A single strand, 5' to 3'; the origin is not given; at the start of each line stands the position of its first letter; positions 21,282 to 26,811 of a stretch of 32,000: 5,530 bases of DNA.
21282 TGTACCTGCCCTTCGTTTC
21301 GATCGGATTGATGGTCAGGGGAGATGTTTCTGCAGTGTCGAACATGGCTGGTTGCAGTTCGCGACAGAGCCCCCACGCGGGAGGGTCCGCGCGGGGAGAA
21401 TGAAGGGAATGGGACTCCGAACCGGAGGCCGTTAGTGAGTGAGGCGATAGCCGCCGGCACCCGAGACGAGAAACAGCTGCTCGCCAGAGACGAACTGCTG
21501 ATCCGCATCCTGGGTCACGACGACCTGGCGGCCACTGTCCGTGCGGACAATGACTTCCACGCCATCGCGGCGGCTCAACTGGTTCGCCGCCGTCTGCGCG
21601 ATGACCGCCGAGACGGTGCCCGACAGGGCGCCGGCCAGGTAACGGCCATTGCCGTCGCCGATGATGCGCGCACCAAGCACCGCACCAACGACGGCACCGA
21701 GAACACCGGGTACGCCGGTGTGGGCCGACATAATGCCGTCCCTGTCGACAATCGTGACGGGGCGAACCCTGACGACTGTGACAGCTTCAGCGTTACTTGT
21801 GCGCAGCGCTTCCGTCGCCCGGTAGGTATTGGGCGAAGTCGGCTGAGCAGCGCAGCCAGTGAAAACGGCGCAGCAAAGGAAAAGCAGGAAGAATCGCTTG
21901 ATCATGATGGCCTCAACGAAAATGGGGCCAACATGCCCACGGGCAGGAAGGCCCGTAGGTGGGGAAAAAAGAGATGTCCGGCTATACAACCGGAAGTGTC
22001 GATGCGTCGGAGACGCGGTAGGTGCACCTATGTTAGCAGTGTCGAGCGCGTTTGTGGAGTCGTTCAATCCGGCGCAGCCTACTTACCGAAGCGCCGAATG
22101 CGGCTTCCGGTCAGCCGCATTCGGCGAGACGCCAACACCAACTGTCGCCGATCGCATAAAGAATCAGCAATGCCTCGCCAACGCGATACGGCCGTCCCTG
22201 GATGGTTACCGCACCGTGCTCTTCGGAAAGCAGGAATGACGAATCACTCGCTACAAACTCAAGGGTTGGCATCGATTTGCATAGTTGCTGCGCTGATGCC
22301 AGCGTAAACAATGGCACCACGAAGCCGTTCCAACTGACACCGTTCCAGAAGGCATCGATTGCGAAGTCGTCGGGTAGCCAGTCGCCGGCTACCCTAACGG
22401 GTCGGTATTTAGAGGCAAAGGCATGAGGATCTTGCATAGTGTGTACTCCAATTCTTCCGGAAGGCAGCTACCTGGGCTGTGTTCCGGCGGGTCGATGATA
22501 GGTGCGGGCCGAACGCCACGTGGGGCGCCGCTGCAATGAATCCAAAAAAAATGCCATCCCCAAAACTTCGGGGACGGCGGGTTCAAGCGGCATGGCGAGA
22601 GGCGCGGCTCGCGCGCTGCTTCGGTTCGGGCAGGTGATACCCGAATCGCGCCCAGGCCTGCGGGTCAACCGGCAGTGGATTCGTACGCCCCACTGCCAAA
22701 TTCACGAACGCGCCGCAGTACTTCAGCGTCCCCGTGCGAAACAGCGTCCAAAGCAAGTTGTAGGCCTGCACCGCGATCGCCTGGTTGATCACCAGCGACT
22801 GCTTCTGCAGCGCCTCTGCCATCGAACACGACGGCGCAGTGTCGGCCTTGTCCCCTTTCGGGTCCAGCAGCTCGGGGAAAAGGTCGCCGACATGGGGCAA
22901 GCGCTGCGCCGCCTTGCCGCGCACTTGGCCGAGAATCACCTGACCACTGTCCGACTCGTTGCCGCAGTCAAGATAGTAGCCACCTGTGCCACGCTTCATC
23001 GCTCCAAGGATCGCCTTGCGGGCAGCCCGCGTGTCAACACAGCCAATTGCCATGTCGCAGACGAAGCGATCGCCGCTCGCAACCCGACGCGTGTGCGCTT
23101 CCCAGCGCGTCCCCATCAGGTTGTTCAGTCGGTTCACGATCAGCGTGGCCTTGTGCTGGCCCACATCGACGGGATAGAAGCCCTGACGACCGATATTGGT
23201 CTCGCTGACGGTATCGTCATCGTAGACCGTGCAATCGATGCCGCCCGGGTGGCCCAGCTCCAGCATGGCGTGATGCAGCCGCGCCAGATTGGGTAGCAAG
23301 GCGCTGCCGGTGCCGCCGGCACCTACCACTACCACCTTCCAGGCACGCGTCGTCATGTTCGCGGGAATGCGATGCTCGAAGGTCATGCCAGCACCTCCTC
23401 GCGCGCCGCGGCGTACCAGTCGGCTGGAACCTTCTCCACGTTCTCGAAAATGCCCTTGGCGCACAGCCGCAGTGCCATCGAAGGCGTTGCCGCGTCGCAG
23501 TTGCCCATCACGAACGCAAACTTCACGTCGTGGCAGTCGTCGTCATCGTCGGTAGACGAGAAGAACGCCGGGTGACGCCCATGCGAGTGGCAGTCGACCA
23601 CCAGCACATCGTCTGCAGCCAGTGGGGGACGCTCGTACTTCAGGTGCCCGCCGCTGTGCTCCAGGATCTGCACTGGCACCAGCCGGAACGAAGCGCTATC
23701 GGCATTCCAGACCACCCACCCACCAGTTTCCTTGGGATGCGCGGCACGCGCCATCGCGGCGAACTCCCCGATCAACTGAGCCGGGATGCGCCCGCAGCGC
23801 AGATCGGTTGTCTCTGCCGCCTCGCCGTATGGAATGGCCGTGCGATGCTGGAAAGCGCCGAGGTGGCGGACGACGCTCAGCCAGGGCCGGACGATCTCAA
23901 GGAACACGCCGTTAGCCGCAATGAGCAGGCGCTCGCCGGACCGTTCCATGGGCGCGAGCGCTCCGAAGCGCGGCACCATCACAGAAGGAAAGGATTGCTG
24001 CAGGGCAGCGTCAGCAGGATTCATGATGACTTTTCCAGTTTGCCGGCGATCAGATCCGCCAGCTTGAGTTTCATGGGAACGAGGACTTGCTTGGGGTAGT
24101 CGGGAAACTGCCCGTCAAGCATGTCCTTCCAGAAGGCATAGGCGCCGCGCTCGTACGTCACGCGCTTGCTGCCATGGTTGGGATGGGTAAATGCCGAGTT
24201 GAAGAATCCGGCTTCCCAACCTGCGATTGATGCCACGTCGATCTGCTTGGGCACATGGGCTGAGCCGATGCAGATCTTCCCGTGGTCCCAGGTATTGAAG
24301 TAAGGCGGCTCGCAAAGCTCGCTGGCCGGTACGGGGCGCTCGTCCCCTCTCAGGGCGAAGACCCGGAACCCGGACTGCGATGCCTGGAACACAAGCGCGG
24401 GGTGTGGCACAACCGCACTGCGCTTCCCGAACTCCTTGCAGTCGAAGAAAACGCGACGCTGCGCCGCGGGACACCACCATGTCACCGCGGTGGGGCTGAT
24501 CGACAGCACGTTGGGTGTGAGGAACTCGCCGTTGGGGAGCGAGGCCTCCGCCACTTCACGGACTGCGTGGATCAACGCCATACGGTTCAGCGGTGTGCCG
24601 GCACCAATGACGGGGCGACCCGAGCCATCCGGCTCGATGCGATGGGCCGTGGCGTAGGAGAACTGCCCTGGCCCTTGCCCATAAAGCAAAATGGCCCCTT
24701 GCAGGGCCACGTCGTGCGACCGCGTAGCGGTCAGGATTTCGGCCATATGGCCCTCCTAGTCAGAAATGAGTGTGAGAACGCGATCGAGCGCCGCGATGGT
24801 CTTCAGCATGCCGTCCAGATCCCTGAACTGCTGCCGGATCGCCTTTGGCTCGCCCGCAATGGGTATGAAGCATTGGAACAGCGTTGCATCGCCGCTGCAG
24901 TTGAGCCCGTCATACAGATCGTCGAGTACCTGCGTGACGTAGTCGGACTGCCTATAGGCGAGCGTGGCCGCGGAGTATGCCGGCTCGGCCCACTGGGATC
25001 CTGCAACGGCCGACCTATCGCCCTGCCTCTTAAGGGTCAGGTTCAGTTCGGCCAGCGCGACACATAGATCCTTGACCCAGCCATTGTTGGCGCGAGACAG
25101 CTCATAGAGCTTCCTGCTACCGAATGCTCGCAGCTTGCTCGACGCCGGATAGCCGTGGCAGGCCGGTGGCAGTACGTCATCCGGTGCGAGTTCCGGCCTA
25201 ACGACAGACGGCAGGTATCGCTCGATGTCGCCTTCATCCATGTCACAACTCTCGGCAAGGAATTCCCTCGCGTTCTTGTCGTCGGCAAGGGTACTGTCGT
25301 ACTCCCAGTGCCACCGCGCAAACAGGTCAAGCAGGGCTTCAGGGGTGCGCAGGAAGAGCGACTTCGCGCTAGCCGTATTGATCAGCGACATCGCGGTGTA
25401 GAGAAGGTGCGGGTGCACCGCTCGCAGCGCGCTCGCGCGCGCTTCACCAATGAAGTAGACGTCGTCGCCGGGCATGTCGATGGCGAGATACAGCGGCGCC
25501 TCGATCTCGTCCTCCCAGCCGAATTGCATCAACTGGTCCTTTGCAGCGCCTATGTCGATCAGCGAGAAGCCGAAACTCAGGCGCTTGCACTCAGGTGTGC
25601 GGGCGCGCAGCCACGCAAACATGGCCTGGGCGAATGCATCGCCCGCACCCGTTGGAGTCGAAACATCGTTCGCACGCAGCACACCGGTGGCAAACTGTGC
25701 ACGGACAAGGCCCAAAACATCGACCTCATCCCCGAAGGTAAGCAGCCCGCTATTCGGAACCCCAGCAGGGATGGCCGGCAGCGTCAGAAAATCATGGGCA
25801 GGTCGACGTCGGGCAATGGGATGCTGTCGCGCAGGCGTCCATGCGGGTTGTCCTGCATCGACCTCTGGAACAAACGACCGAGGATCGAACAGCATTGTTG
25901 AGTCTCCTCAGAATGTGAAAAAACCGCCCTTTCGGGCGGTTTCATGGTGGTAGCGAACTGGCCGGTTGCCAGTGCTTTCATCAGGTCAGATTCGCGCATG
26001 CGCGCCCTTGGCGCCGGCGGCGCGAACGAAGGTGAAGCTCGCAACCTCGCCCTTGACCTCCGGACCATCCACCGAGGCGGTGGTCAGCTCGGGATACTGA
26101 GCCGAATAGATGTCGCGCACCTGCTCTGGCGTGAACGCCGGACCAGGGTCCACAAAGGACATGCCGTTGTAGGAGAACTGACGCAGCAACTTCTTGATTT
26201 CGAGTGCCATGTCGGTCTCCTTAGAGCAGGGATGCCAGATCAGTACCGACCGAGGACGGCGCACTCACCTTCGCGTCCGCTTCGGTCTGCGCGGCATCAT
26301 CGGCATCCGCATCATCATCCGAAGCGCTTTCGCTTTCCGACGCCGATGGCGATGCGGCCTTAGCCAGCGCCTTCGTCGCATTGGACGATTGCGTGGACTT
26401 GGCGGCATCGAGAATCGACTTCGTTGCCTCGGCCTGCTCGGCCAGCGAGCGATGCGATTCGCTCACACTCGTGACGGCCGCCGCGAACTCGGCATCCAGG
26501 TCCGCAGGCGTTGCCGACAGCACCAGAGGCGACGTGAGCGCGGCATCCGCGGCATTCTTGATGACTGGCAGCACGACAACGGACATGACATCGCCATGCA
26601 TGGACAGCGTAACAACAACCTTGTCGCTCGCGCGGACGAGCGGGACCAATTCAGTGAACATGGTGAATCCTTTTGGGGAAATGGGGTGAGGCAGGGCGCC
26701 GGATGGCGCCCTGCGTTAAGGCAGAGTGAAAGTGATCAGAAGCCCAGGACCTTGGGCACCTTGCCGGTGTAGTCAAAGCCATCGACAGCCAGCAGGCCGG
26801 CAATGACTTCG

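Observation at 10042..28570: Conserved ~23-nt motif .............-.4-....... repeated six times (plus one degenerate copy), always in the same orientation upstream of minus-strand transcription units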

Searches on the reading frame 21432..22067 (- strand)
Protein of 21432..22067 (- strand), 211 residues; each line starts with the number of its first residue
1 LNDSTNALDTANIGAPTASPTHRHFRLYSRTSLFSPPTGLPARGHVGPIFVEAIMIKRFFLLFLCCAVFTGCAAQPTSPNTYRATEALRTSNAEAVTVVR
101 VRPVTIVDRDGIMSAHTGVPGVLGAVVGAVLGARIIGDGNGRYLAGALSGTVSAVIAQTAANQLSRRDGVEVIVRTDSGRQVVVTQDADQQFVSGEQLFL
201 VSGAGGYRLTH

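Call 9: search_protein_families(library=pfam, proteins=[window:21432-22067:-], max_evalue=0.01)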
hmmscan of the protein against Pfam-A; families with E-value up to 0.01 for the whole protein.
window:21432-22067:- (211 aa): 1 family
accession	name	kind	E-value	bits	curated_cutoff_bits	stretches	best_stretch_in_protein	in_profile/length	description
PF05433.20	Rick_17kDa_Anti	-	1.5e-07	31.6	24.2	1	120-160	2-42/43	Glycine zipper 2TM domain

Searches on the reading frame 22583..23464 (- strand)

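Call 9: search_protein_families(library=pfam, proteins=[window:22583-23464:-], max_evalue=0.01)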
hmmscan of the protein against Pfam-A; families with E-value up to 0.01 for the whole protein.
window:22583-23464:- (293 aa): 1 family
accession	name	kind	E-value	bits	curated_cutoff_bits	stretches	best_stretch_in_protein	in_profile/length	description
PF00899.27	ThiF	-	2.3e-14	53.6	28.1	1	40-256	19-217/238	ThiF family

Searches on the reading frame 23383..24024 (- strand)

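Call 9: search_protein_families(library=pfam, proteins=[window:23383-24024:-], max_evalue=0.01)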
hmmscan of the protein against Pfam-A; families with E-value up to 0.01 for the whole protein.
window:23383-24024:- (213 aa): 2 families
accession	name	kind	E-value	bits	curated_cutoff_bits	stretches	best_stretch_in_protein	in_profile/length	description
PF09436.16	DUF2016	-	1.2e-30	105.6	24.3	1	2-76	1-74/74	Domain of unknown function (DUF2016)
PF14464.11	Prok-JAB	-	5.9e-22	78.1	25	1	81-184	1-110/114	Prokaryotic homologs of the JAB domain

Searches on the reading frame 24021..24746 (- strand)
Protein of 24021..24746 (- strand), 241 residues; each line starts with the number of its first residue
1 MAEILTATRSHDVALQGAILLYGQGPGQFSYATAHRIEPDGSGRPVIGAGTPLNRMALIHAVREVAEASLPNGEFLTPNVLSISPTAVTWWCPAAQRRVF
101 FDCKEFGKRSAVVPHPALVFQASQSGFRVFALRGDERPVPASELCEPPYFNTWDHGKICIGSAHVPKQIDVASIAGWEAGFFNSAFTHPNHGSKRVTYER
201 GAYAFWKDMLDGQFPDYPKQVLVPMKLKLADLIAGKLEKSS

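Call 9: search_protein_families(library=pfam, proteins=[window:24021-24746:-], max_evalue=0.01)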
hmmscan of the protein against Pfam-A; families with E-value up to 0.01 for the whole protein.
window:24021-24746:- (241 aa): 1 family
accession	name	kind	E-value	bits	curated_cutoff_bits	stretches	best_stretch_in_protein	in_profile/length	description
PF14460.11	Prok-E2_D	-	2.9e-59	200.1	25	1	56-225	3-171/171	Prokaryotic E2 family D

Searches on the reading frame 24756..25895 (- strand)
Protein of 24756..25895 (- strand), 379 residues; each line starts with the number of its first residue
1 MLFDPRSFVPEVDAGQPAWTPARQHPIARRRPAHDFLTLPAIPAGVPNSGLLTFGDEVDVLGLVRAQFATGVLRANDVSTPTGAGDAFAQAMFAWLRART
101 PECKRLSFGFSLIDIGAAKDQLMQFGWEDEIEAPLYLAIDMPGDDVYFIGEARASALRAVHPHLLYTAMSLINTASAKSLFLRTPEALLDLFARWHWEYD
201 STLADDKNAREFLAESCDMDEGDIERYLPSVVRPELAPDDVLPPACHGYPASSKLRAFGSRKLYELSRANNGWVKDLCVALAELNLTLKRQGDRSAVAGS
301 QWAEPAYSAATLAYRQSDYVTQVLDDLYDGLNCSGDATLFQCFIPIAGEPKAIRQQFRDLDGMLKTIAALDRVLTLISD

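Call 9: search_protein_families(library=pfam, proteins=[window:24756-25895:-], max_evalue=0.01)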
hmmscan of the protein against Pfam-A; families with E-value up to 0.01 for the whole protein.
window:24756-25895:- (379 aa): 1 family
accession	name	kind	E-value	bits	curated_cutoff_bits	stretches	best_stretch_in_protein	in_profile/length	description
PF14456.11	alpha-hel2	-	2e-108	362.7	25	1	84-378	1-309/309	Alpha-helical domain 2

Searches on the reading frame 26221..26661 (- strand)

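Call 9: search_protein_families(library=pfam, proteins=[window:26221-26661:-], max_evalue=0.01)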
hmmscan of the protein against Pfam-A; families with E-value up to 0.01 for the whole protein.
window:26221-26661:- (146 aa): 1 family
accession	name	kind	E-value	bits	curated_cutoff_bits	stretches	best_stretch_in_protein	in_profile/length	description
PF19556.4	PRTRC_E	-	2.2e-06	28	26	1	2-116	6-120/175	PRTRC system protein E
